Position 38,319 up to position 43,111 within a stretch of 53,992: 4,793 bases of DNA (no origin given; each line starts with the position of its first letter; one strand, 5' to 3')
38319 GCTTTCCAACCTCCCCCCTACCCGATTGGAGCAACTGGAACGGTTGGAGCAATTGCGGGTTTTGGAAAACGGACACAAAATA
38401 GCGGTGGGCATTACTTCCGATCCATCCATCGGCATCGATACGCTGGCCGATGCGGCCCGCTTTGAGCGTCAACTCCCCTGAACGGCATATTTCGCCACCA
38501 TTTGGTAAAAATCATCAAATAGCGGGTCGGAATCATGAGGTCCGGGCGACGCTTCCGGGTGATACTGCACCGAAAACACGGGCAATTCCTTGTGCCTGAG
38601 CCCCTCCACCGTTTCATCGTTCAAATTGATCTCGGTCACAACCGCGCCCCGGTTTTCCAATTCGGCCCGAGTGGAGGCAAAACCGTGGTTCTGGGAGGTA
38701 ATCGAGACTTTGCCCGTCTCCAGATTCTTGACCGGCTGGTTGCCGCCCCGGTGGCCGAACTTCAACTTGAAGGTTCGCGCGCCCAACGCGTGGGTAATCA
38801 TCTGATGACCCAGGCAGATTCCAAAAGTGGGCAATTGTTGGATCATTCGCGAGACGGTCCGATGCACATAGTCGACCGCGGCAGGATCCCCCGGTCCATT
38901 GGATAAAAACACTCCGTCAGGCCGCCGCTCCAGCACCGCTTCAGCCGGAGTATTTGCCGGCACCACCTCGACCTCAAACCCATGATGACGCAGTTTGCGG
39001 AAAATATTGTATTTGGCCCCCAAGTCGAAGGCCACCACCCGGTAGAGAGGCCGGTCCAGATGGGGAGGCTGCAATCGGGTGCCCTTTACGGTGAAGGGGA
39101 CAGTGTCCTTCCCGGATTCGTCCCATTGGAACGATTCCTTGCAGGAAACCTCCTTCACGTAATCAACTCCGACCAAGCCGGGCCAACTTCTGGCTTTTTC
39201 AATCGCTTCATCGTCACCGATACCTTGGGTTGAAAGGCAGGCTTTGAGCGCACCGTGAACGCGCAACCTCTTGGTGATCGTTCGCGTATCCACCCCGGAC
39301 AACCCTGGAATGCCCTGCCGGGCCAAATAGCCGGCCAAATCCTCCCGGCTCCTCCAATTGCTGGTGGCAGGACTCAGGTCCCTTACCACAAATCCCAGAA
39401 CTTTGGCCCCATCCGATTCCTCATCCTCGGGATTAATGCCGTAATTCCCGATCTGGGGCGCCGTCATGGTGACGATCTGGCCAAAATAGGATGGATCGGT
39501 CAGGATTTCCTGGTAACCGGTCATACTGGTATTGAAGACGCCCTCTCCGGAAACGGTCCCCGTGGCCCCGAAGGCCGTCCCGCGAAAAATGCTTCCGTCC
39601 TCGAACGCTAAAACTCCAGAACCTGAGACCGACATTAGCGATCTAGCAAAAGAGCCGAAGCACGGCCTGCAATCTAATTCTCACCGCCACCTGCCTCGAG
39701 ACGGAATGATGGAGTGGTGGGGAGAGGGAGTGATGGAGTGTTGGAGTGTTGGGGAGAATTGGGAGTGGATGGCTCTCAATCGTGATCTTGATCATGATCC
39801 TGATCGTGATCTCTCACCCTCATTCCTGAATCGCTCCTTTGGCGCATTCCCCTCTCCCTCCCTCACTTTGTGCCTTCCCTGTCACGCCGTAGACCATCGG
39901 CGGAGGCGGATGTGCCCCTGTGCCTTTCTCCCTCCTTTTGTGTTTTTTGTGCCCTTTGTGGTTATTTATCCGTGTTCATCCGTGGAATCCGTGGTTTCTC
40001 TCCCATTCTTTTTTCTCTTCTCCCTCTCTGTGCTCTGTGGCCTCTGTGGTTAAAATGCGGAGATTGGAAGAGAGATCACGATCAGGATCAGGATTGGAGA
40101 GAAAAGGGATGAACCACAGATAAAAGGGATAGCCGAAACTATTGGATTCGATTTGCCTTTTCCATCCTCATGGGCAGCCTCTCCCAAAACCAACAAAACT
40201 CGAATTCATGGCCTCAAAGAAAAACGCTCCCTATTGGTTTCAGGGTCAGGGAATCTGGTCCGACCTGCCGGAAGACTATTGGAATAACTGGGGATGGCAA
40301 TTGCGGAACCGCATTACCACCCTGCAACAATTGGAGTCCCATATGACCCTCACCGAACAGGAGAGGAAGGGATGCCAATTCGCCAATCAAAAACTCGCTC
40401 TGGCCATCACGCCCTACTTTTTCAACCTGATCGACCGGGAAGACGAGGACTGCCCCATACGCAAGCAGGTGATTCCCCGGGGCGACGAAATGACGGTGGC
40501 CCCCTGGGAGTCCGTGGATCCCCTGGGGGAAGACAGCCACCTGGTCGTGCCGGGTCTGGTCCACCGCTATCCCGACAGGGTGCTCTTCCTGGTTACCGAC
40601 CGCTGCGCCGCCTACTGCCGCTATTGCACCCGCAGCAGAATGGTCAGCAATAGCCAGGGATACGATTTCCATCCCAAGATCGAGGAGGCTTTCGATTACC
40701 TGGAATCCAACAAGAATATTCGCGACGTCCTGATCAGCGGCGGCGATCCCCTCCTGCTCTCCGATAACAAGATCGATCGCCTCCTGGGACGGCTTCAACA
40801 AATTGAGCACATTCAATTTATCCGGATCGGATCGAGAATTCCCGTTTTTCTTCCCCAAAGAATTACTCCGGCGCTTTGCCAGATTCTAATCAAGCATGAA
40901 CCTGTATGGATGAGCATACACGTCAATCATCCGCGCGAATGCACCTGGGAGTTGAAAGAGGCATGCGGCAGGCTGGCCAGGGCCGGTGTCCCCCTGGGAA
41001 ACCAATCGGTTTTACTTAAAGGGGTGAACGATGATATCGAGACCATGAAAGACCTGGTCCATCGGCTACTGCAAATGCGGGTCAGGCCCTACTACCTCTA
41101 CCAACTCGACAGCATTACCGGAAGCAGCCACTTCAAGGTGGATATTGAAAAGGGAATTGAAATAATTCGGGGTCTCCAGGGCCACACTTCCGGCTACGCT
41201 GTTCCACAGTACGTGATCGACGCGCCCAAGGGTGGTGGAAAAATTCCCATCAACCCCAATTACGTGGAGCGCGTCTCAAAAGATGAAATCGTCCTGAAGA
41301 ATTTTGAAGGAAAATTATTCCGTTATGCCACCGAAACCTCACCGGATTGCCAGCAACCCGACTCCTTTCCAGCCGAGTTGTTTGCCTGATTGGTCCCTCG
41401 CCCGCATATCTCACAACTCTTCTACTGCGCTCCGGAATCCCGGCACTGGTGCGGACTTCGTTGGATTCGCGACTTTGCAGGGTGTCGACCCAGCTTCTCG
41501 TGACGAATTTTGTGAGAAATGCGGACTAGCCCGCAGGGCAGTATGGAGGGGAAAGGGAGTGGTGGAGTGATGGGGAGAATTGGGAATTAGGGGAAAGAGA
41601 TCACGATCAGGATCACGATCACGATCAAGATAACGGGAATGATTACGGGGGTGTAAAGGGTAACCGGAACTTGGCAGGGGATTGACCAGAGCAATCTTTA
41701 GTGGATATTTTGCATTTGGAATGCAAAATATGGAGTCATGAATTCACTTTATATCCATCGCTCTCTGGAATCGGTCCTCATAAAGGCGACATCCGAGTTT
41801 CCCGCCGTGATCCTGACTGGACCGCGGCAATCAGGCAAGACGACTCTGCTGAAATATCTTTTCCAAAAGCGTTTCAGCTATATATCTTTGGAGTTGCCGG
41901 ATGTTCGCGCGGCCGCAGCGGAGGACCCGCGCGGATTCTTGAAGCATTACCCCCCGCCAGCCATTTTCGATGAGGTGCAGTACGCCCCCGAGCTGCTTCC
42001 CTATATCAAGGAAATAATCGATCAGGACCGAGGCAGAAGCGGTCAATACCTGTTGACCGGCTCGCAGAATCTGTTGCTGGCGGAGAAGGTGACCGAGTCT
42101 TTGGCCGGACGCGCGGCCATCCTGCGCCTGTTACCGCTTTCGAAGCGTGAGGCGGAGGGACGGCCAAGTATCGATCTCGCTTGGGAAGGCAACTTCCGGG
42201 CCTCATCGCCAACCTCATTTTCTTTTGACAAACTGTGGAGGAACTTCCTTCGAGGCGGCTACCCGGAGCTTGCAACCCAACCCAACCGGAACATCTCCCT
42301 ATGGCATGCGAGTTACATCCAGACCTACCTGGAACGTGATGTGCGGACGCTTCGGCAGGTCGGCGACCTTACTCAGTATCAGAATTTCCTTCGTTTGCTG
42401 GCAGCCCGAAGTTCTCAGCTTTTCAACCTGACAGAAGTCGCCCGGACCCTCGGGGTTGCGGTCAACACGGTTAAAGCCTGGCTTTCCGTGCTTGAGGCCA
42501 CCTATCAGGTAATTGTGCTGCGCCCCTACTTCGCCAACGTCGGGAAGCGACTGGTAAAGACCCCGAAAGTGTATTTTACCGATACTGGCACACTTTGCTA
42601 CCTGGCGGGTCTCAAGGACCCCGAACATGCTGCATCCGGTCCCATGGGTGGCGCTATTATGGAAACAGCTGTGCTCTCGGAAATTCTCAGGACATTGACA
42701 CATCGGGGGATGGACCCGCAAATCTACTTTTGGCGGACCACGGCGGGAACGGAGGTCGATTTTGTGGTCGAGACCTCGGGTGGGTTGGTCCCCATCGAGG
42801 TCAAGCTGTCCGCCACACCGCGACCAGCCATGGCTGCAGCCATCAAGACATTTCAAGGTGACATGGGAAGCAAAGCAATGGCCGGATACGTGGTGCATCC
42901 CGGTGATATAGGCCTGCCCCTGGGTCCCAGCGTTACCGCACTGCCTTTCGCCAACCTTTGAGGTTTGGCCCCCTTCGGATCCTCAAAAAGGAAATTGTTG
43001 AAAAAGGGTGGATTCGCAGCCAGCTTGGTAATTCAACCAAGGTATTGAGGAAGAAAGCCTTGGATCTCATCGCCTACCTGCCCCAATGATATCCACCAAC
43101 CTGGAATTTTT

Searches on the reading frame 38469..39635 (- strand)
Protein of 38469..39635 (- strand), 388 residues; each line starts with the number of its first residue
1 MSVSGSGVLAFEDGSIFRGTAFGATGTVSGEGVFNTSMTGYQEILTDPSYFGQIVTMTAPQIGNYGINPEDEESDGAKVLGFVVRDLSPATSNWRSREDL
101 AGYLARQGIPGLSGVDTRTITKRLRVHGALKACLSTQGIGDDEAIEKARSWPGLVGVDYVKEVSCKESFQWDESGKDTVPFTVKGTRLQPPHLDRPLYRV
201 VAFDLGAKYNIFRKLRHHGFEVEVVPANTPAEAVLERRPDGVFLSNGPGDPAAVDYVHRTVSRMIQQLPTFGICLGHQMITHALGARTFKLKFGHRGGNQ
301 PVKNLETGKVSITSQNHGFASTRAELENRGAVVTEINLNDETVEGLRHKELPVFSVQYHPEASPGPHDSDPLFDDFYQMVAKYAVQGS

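Call 21: search_protein_families(library=pfam, proteins=[window:38469-39635:-])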
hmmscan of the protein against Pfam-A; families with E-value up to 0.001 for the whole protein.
window:38469-39635:- (388 aa): 3 families
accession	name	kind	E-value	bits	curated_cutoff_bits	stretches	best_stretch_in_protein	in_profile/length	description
PF00117.34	GATase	-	1.4e-51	175.3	22.8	1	203-378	3-189/190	Glutamine amidotransferase class-I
PF00988.28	CPSase_sm_chain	-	1.4e-50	170.7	27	1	9-134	1-126/126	Carbamoyl-phosphate synthase small chain, CPSase domain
PF07722.19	Peptidase_C26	-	2.5e-05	24.6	20.5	0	265-361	103-219/219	Peptidase C26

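Call 25: find_encoding_contigs(protein=window:38469-39635:-, flank=10000, max_places=6)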
Protein window:38469-39635:- (388 aa): 3 contigs read that carry it; 3 places shown.
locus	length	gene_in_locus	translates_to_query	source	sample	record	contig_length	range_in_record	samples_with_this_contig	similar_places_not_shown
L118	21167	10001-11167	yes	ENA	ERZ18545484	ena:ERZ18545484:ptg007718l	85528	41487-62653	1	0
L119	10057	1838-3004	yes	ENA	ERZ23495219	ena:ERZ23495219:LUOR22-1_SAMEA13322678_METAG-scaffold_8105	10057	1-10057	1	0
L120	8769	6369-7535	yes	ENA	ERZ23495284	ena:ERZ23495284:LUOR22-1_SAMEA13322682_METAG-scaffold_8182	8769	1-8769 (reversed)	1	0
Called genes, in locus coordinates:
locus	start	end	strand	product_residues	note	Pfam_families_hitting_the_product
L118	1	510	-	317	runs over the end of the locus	PF00135:COesterase, PF20434:BD-FAE, PF07859:Abhydrolase_3, PF01738:DLH (faint), PF00326:Peptidase_S9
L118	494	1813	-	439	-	PF16656:Pur_ac_phosph_N, PF00149:Metallophos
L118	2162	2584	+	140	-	PF07681:DoxX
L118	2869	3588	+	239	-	PF02586:SRAP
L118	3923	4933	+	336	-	PF01699:Na_Ca_ex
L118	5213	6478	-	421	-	PF01555:N6_N4_Mtase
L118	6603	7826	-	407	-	PF13173:AAA_14, PF13635:DUF4143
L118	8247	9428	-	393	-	PF13353:Fer4_12 (faint), PF04055:Radical_SAM, PF12544:LAM_C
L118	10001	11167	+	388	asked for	PF00988:CPSase_sm_chain, PF00117:GATase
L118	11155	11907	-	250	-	PF02348:CTP_transf_3, PF12804:NTP_transf_3 (weak)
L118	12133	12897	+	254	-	PF11932:DUF3450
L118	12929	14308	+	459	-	PF01618:MotA_ExbB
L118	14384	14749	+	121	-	PF02472:ExbD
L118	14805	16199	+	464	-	PF23914:TPR_CcmH_CycH (faint), PF12895:ANAPC3 (faint), PF14559:TPR_19 (faint), PF00515:TPR_1 (faint), PF07719:TPR_2 (faint), PF13176:TPR_7 (faint), PF13414:TPR_11 (weak), PF13432:TPR_16 (weak), +5 more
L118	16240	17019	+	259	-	PF11932:DUF3450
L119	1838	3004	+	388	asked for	PF00988:CPSase_sm_chain, PF00117:GATase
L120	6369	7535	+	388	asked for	PF00988:CPSase_sm_chain, PF00117:GATase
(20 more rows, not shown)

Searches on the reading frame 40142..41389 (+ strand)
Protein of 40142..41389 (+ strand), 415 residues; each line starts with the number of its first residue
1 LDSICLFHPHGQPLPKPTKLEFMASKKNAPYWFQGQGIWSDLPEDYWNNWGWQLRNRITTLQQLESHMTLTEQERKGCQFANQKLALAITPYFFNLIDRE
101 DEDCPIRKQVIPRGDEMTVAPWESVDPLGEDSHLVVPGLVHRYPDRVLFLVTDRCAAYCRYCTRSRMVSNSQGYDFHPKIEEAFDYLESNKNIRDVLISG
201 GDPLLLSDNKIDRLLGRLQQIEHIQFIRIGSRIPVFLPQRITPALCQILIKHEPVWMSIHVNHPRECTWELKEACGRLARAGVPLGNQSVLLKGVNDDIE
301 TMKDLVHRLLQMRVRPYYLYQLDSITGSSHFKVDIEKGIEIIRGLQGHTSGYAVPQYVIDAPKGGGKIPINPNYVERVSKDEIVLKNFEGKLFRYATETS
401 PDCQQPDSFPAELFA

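Call 21: search_protein_families(library=pfam, proteins=[window:40142-41389:+])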
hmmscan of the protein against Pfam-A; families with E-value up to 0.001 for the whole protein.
window:40142-41389:+ (415 aa): 3 families
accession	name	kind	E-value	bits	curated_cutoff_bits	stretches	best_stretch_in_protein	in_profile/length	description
PF12544.13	LAM_C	-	8.2e-22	78.1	26.7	1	342-396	1-55/127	Lysine-2,3-aminomutase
PF04055.27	Radical_SAM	-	4.9e-13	50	29.5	1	151-304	3-164/166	Radical SAM superfamily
PF13353.11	Fer4_12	-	1.2e-05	26.1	22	1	149-219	9-78/137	4Fe-4S single cluster domain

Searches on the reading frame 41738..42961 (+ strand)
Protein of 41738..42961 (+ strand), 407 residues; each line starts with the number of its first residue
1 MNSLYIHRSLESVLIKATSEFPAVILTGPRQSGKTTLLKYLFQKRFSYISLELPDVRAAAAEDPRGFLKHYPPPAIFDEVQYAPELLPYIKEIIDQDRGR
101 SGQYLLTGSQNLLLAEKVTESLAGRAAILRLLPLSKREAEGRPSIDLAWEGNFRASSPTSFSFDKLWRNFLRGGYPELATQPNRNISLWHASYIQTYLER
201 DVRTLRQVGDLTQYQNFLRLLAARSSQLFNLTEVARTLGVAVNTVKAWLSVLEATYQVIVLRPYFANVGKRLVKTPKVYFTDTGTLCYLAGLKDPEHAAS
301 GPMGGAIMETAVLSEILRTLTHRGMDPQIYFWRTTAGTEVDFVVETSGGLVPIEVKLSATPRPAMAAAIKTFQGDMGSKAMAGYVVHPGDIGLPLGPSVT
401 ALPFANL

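Call 21: search_protein_families(library=pfam, proteins=[window:41738-42961:+])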
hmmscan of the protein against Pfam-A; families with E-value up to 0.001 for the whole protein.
window:41738-42961:+ (407 aa): 2 families
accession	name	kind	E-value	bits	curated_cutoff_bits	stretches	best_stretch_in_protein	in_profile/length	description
PF13635.12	DUF4143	-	6.6e-48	162.9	28.1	1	199-358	1-160/160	Domain of unknown function (DUF4143)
PF13173.12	AAA_14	-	1.8e-28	99.6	27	1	22-138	3-127/129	AAA domain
